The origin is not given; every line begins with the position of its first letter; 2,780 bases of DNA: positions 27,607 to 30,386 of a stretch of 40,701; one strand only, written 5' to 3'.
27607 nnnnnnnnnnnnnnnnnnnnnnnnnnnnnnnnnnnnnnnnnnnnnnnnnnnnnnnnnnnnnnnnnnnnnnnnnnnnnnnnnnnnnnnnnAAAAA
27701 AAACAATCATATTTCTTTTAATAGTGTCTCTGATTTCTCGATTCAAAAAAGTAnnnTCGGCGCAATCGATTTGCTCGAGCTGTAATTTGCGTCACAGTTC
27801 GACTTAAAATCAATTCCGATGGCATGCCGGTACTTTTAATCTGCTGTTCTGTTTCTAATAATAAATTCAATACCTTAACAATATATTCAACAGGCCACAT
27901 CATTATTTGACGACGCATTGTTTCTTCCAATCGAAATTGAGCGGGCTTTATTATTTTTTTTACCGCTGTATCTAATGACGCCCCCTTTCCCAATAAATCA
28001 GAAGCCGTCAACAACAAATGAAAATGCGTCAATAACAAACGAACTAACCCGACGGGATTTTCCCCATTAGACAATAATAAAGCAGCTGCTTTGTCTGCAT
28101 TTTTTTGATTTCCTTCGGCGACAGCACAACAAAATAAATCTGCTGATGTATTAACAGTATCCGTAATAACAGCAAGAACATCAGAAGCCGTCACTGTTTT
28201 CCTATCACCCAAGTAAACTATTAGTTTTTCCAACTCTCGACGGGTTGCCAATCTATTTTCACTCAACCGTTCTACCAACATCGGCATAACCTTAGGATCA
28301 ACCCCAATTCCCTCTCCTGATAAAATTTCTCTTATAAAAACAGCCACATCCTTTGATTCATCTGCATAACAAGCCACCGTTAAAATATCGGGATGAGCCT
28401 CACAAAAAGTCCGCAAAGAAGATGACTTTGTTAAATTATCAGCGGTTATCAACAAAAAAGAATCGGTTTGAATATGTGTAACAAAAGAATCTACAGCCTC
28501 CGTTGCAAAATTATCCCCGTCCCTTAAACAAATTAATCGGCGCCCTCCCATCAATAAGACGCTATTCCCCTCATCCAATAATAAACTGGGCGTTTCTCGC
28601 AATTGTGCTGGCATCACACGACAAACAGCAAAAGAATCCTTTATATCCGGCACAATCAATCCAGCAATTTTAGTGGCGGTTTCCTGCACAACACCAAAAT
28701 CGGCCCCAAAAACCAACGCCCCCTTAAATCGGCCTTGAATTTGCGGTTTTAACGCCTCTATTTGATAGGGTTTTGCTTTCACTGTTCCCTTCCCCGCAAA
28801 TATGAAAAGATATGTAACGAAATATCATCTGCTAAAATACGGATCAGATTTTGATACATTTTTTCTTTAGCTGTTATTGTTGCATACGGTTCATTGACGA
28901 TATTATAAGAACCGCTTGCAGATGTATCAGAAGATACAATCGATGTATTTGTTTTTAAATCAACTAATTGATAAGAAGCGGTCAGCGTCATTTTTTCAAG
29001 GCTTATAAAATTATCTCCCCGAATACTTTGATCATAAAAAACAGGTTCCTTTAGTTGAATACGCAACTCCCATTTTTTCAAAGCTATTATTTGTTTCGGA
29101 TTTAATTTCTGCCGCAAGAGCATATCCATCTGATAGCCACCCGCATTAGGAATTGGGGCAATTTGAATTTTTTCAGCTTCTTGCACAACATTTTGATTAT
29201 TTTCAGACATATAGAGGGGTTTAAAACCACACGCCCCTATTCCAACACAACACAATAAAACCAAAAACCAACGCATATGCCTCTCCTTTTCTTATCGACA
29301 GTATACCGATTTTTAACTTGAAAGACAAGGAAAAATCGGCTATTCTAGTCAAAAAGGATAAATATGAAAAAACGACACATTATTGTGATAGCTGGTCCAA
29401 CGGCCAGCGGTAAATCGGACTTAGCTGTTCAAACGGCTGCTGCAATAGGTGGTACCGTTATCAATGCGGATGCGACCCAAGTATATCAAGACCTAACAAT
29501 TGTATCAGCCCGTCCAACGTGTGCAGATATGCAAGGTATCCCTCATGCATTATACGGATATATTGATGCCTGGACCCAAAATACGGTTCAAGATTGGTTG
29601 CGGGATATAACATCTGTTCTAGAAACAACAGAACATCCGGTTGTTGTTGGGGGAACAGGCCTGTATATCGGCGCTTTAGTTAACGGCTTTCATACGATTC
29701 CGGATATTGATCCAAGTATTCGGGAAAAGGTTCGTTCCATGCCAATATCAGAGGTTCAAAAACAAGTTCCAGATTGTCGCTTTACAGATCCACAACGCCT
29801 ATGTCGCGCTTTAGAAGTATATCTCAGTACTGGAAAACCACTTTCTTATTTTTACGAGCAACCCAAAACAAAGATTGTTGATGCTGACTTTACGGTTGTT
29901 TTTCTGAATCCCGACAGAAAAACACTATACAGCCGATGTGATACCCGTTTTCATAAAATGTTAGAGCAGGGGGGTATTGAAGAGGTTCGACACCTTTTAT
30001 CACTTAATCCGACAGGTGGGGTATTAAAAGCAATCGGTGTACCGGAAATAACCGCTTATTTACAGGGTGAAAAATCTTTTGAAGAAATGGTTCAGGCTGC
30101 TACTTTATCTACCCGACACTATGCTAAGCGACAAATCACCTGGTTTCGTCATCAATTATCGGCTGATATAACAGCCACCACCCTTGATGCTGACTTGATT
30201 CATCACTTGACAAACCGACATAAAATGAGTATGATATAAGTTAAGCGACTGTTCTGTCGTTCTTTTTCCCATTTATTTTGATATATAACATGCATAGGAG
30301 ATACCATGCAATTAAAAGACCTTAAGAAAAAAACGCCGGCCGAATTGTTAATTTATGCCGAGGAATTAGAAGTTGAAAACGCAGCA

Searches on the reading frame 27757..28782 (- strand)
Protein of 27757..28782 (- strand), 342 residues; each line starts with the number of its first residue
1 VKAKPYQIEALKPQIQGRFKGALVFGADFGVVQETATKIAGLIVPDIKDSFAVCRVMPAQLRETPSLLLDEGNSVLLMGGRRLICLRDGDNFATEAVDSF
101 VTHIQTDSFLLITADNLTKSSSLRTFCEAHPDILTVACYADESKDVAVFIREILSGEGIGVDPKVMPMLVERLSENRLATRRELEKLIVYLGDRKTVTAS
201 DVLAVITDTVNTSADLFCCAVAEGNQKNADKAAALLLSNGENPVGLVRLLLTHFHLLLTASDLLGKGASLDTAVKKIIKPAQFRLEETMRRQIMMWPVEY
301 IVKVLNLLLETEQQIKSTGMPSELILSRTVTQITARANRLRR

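Call 54: search_protein_families(library=pfam, proteins=[window:27757-28782:-], max_evalue=0.00001)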
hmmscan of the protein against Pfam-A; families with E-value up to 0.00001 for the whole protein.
window:27757-28782:- (342 aa): 1 family
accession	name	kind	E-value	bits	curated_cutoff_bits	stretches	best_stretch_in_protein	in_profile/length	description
PF21694.2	DNA_pol3_delta_C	-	2.8e-10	40.7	27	1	220-331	10-119/121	DNA polymerase III delta subunit, C-terminal domain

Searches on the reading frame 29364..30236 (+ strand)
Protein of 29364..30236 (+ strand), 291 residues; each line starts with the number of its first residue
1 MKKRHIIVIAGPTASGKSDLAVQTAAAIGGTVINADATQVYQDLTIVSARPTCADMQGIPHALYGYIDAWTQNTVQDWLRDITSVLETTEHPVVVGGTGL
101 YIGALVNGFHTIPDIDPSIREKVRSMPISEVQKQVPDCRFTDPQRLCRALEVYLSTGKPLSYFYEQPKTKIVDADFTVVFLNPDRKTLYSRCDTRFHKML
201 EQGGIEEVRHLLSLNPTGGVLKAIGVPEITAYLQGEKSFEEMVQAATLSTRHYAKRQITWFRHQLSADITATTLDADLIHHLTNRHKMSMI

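Call 54: search_protein_families(library=pfam, proteins=[window:29364-30236:+], max_evalue=0.00001)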
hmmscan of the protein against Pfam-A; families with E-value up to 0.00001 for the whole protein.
window:29364-30236:+ (291 aa): 2 families
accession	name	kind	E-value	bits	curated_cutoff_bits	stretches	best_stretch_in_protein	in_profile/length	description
PF01715.23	IPPT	-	5.6e-60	203.5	23.6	1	39-264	1-243/243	IPP transferase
PF01745.22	IPT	-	2.2e-08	34.3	20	1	6-59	3-56/233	Isopentenyl transferase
